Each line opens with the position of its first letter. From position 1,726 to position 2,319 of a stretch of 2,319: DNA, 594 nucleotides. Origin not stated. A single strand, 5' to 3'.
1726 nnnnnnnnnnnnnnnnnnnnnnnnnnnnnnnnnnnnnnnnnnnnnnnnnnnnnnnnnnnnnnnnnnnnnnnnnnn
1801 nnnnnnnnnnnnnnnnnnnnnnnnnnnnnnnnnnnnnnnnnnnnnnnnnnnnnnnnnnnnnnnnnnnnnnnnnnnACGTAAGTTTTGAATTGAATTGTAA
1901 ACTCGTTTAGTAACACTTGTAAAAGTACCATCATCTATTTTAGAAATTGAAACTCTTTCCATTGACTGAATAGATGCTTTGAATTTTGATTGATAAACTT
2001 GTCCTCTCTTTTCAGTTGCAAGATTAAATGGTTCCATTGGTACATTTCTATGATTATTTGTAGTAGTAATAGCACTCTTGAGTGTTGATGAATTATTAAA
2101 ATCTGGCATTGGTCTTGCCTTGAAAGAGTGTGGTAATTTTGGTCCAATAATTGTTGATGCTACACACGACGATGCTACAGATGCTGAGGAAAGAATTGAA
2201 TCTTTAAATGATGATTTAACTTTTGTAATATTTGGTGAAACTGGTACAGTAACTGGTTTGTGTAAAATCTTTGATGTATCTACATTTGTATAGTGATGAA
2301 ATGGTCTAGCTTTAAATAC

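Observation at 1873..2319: The supplied track truncates a TPX2-family gene: the minus frame is open to the window edge and carries FKARP / TVPVSP / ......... motifs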

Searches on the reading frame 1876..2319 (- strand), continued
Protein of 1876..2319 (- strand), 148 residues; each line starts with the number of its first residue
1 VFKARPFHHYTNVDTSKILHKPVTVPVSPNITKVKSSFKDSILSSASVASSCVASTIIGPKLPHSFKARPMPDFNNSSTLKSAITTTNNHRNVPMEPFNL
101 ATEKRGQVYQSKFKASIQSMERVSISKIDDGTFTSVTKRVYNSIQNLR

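Call 43: search_solved_structures(query=A3, max_evalue=1, show_alignments=2)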
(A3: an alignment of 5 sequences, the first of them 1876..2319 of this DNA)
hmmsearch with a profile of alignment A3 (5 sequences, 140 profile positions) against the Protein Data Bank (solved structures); distinct sequences matched with E-value up to 1: 4.
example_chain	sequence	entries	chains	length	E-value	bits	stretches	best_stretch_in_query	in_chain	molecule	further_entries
6bjc_T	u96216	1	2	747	5.2e-10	42.9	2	57-114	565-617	Targeting protein for Xklp2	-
8cx6_A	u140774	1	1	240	8.2e-08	35.7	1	57-114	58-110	Targeting protein for Xklp2-A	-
9i6f_D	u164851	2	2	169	0.68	13.3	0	31-117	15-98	Cytochrome c oxidase subunit 4 isoform 1, mitochondrial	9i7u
4q8g_A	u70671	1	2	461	0.7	13.3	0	41-132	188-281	PAB-dependent poly(A)-specific ribonuclease subunit PAN2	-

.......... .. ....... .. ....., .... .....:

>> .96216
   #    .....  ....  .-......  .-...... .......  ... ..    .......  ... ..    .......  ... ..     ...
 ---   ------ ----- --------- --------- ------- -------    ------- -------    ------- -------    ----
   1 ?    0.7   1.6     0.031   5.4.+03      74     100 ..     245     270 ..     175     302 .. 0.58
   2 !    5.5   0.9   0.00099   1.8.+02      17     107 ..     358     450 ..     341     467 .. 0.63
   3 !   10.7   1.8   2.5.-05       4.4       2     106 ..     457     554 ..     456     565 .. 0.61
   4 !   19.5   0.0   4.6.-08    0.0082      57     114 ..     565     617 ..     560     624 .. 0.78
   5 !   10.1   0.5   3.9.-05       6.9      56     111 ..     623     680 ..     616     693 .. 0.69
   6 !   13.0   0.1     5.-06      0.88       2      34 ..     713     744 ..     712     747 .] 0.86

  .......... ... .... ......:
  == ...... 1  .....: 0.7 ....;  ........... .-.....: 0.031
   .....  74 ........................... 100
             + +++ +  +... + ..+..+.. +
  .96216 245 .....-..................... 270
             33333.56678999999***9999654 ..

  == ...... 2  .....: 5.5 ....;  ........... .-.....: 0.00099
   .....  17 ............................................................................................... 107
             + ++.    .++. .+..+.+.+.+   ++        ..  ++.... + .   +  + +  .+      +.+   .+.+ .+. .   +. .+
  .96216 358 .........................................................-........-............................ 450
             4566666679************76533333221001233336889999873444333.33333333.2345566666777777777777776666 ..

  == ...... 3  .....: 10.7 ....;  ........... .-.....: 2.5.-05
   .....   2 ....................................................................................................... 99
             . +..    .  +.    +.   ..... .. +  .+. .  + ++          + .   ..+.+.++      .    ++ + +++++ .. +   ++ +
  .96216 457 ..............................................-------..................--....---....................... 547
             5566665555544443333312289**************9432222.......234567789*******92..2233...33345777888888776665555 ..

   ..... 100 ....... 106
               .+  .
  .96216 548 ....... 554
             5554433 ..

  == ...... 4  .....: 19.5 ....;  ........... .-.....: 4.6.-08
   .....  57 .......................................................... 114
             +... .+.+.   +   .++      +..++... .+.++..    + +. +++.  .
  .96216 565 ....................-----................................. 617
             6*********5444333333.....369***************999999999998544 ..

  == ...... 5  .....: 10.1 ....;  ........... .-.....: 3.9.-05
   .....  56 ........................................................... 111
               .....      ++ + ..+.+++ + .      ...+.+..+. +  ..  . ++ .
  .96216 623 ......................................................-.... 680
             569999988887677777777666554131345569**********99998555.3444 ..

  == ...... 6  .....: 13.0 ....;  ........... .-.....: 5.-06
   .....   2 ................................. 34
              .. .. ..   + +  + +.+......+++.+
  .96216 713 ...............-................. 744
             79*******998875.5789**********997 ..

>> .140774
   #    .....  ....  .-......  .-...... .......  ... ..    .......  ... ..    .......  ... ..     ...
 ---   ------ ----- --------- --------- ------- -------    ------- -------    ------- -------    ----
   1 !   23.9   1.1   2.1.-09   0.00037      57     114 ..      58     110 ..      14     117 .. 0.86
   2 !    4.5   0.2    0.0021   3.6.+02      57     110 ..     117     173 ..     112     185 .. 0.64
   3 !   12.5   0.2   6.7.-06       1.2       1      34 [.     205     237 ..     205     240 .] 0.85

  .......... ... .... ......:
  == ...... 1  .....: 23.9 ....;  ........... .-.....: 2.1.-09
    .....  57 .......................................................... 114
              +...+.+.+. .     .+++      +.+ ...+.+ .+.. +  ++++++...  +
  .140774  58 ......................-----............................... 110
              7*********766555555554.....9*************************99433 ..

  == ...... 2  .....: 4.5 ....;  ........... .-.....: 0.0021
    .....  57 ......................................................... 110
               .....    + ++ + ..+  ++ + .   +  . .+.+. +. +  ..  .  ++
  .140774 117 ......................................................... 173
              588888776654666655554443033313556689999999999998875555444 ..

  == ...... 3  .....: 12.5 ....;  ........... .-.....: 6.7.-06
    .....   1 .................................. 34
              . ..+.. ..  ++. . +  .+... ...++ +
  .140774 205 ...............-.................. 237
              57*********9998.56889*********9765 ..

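Call 44: search_protein_families(library=pfam, alignment_id=A3, max_evalue=1)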
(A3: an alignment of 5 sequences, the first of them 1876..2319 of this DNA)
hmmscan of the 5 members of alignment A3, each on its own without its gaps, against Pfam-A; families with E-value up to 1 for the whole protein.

A. member 1, window:1876-2319:- (148 aa): 2 families
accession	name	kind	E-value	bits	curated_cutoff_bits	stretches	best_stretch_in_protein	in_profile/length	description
PF06886.16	TPX2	-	0.0049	17.2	25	1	66-82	54-70/77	Targeting protein for Xklp2 (TPX2) domain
PF07548.16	ChlamPMP_M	-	0.11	12.9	25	1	61-135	72-131/174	Chlamydia polymorphic membrane protein middle domain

B. families by the number of members that match (of 5 scanned): 6 families
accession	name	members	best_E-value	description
PF06886.16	TPX2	4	0.00014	Targeting protein for Xklp2 (TPX2) domain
PF12214.13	TPX2_importin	3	8.6e-05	Cell cycle regulated microtubule associated protein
PF07548.16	ChlamPMP_M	2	0.079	Chlamydia polymorphic membrane protein middle domain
PF10595.14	FAM161A_B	1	0.012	Protein FAM161A/B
PF23667.1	CUB_CDCP1_1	1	0.041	CDCP1 CUB domain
PF08748.17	Phage_TAC_4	1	0.12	Phage tail assembly chaperone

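Call 52: predict_structure(alignment_id=A3)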
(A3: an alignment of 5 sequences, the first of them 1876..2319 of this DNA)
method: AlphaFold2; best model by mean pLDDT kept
length: 148 residues; sequences in the alignment: 5
mean_pLDDT: 57.1   pTM: 0.18
mean pLDDT of the five models: 57.1, 55.6, 52.3, 51.7, 49.8
residues with pLDDT >= 90: 0; 70-90: 24; 50-70: 82; < 50: 42
segments of 3 or more residues with pLDDT < 50: 37-55, 80-83, 85-87, 128-130, 132-135
pLDDT, mean of each block of 10 residues (from residue 1): 60 58 69 50 44 55 72 58 48 56 64 68 49 50 53
secondary structure, 60 per line:
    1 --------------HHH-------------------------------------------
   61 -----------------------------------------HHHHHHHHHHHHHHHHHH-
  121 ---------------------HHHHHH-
elements in order: H102-119 H142-147

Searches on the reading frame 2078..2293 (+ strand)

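Call 6: search_protein_families(library=pfam, proteins=[window:2078-2293:+], max_evalue=10)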
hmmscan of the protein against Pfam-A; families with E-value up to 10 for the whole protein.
window:2078-2293:+ (71 aa): 1 family
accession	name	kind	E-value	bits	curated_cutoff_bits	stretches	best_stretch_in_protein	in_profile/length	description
PF01937.24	ARMT1-like_dom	-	0.11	12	25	1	3-42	180-219/311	Damage-control phosphatase ARMT1-like domain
